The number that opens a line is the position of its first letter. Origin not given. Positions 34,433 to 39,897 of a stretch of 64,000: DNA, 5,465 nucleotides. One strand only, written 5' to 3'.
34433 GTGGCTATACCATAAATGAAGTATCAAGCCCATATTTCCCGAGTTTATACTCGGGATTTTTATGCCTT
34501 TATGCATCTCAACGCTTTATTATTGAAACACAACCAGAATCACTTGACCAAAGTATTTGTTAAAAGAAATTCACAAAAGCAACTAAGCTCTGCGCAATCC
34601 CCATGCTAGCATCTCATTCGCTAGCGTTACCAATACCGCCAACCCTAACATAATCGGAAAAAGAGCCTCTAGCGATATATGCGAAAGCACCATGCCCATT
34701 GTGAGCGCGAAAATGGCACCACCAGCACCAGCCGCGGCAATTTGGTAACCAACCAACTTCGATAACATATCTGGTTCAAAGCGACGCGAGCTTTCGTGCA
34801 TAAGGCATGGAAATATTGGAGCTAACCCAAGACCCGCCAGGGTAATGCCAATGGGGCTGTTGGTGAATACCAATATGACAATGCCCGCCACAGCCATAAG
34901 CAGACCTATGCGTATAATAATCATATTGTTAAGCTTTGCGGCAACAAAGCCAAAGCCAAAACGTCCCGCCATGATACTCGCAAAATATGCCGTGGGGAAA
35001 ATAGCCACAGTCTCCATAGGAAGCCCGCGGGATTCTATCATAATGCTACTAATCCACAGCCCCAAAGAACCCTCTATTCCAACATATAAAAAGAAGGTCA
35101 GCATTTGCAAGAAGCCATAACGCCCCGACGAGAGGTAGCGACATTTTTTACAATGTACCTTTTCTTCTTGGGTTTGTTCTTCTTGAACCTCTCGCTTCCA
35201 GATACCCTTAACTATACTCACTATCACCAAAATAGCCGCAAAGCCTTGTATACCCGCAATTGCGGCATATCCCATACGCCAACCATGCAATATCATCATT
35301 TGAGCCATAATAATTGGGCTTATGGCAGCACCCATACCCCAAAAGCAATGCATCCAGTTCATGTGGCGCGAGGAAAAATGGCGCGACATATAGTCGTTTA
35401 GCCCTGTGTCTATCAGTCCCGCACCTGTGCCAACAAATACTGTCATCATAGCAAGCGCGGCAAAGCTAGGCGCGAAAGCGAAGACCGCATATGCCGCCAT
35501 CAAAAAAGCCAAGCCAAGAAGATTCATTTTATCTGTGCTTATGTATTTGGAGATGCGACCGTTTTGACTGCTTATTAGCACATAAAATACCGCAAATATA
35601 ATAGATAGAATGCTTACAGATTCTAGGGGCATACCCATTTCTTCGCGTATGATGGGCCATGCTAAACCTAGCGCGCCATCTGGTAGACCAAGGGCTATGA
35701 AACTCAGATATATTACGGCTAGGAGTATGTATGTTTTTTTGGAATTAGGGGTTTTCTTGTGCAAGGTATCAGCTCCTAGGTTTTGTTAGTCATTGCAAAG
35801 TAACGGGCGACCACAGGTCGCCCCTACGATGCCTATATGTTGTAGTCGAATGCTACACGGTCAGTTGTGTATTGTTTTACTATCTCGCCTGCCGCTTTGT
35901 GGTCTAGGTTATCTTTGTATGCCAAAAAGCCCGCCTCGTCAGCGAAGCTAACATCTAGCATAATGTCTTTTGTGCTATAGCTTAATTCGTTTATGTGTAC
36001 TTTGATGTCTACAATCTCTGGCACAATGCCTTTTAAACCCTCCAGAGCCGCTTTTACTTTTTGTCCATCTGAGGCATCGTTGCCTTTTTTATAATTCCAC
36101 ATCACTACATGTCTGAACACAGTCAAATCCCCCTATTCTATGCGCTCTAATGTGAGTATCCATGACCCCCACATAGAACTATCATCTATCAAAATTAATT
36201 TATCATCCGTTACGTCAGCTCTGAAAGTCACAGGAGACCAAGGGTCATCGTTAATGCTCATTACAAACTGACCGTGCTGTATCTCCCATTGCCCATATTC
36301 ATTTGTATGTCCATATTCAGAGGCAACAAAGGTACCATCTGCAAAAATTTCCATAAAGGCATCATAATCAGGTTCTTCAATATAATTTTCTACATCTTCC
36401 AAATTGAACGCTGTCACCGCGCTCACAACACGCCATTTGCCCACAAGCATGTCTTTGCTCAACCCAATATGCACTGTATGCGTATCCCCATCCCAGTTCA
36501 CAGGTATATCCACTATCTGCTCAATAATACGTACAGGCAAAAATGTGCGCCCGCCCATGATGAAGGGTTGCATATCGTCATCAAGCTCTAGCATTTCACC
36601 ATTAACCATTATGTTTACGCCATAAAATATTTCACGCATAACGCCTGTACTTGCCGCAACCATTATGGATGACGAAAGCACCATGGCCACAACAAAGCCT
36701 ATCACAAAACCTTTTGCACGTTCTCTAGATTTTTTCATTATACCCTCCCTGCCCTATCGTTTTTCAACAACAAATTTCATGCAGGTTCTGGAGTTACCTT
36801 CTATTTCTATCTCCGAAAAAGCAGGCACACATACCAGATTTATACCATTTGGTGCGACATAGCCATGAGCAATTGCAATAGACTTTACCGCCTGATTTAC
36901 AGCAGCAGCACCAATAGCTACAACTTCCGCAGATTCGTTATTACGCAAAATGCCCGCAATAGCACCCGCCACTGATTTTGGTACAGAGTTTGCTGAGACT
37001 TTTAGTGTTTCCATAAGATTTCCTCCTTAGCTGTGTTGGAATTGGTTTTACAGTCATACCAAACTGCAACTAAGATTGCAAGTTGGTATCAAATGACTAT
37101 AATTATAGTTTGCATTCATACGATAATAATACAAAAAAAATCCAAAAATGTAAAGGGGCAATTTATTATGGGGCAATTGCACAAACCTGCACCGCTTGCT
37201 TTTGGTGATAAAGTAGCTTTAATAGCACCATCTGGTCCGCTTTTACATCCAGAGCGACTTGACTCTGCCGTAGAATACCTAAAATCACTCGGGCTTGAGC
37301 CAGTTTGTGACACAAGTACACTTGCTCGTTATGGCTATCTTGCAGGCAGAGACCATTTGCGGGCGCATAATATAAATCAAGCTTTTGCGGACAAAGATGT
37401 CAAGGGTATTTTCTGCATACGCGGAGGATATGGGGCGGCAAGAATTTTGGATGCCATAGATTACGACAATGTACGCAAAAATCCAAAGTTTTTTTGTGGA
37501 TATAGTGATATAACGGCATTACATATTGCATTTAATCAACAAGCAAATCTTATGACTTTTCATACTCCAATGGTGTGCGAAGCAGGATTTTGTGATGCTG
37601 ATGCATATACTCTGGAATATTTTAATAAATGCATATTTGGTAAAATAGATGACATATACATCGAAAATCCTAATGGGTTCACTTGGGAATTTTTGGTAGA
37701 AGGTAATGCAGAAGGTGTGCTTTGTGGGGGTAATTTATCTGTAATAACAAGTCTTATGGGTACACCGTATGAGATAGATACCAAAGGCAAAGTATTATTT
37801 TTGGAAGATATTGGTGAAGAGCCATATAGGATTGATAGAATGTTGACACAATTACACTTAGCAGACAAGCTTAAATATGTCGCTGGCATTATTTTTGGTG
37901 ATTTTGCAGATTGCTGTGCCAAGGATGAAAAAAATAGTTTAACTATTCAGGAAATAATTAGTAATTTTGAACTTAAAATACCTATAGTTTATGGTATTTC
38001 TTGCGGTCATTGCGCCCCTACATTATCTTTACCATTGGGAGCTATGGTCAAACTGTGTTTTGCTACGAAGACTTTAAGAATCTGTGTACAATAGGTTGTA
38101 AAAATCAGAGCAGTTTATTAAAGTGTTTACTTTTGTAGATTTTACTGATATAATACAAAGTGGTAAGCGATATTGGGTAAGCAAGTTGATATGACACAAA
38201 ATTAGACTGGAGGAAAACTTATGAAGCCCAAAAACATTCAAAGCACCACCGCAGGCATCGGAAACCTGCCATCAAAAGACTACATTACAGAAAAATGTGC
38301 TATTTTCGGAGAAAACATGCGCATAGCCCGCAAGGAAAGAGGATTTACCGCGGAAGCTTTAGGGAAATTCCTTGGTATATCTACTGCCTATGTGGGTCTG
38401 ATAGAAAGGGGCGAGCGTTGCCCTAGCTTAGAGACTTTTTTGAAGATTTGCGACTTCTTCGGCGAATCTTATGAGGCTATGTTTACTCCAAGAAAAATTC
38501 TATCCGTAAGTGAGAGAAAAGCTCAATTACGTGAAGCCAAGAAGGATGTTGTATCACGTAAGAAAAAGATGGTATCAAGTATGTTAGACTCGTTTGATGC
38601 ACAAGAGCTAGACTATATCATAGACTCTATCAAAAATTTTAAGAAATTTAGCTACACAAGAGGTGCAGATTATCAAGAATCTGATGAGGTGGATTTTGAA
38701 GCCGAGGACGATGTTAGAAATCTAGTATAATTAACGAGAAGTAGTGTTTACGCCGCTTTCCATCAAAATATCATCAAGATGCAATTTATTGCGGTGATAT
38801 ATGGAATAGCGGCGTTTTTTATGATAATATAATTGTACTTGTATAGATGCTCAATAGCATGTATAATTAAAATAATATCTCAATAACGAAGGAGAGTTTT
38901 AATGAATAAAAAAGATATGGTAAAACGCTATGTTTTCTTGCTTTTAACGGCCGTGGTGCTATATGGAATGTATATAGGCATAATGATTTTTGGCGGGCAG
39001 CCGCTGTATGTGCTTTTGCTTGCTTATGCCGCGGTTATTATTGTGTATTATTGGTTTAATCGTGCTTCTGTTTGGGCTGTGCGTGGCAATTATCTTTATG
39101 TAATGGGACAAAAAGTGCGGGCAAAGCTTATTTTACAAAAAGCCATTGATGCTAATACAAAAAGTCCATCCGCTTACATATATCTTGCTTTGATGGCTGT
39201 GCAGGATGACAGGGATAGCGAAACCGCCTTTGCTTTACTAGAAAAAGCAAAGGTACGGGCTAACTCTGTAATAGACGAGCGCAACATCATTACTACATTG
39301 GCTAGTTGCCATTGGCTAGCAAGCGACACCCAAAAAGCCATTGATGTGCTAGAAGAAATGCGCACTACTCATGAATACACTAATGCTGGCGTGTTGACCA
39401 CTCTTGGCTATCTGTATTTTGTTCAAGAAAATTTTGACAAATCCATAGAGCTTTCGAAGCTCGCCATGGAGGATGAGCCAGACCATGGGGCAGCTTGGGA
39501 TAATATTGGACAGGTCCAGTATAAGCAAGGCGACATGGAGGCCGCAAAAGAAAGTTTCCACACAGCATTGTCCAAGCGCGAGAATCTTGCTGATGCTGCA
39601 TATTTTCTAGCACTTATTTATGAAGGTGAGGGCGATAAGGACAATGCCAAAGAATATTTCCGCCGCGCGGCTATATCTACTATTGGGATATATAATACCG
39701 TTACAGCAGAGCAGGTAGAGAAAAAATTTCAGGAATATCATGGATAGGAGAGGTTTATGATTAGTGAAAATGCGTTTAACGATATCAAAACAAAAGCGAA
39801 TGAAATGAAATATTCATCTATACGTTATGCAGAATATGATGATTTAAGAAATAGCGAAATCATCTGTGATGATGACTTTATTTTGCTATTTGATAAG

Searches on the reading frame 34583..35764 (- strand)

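Call 21: search_protein_families(library=pfam, proteins=[window:34583-35764:-], max_evalue=0.00001)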
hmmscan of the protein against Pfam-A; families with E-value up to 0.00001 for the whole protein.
window:34583-35764:- (393 aa): 1 family
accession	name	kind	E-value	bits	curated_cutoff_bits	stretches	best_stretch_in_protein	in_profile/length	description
PF07690.21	MFS_1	-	6.3e-25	88.3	33.4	1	19-329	2-323/347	Major Facilitator Superfamily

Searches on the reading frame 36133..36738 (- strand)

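Call 21: search_protein_families(library=pfam, proteins=[window:36133-36738:-], max_evalue=0.00001)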
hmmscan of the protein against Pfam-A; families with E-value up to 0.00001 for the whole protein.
window:36133-36738:- (201 aa): 1 family
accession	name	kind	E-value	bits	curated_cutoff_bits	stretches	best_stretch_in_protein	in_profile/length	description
PF07833.16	Cu_amine_oxidN1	-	6.2e-08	33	24.2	1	45-91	2-46/108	Copper amine oxidase N-terminal domain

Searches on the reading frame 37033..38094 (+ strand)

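Call 21: search_protein_families(library=pfam, proteins=[window:37033-38094:+], max_evalue=0.00001)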
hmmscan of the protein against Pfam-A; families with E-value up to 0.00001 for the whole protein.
window:37033-38094:+ (353 aa): 2 families
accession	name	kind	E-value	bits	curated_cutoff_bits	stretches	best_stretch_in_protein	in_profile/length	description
PF02016.21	Peptidase_S66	-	1e-40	139.1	25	1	61-177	1-120/121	LD-carboxypeptidase N-terminal domain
PF17676.7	Peptidase_S66C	-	4.5e-39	134.2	23.7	1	227-341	1-120/120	LD-carboxypeptidase C-terminal domain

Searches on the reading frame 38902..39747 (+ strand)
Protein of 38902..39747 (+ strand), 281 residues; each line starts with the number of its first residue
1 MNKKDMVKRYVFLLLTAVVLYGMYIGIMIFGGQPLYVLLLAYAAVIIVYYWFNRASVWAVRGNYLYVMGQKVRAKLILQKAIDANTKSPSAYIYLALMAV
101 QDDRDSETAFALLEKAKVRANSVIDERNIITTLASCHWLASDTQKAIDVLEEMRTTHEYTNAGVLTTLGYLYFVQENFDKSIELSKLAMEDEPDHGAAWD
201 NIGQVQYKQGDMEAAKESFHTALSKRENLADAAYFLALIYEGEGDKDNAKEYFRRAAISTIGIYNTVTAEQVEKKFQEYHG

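Call 21: search_protein_families(library=pfam, proteins=[window:38902-39747:+], max_evalue=0.00001)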
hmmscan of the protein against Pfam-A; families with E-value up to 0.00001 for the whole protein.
window:38902-39747:+ (281 aa): 11 families
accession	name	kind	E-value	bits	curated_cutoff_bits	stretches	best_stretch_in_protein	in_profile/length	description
PF07719.23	TPR_2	-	3.8e-17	61.4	27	0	197-227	2-32/34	Tetratricopeptide repeat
PF13181.12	TPR_8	-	8.7e-14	50.9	25.7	0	230-256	1-27/34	Tetratricopeptide repeat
PF00515.34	TPR_1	-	3e-13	49.4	27.8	0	201-228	6-33/34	Tetratricopeptide repeat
PF13424.12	TPR_12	-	8.9e-13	48.7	30.1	0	197-256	4-71/77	Tetratricopeptide repeat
PF13428.12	TPR_14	-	2.9e-11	43.3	23.5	0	57-97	3-43/44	Tetratricopeptide repeat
PF13432.12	TPR_16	-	1.4e-10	41.8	32.7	1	202-257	3-58/65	Tetratricopeptide repeat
PF14559.12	TPR_19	-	3.8e-09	37.2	25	0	208-256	3-51/68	Tetratricopeptide repeat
PF13174.12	TPR_6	-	3.3e-08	34.1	26.3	0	198-224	2-28/33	Tetratricopeptide repeat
PF12895.13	ANAPC3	-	6.4e-08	33.2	27.2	0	124-182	20-76/82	Anaphase-promoting complex, cyclosome, subunit 3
PF23914.1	TPR_CcmH_CycH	-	2.6e-07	31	42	0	189-251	43-108/158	Cytochrome c-type biogenesis protein H TPR domain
PF13176.12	TPR_7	-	1.6e-06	28.2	27.9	0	198-231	1-34/36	Tetratricopeptide repeat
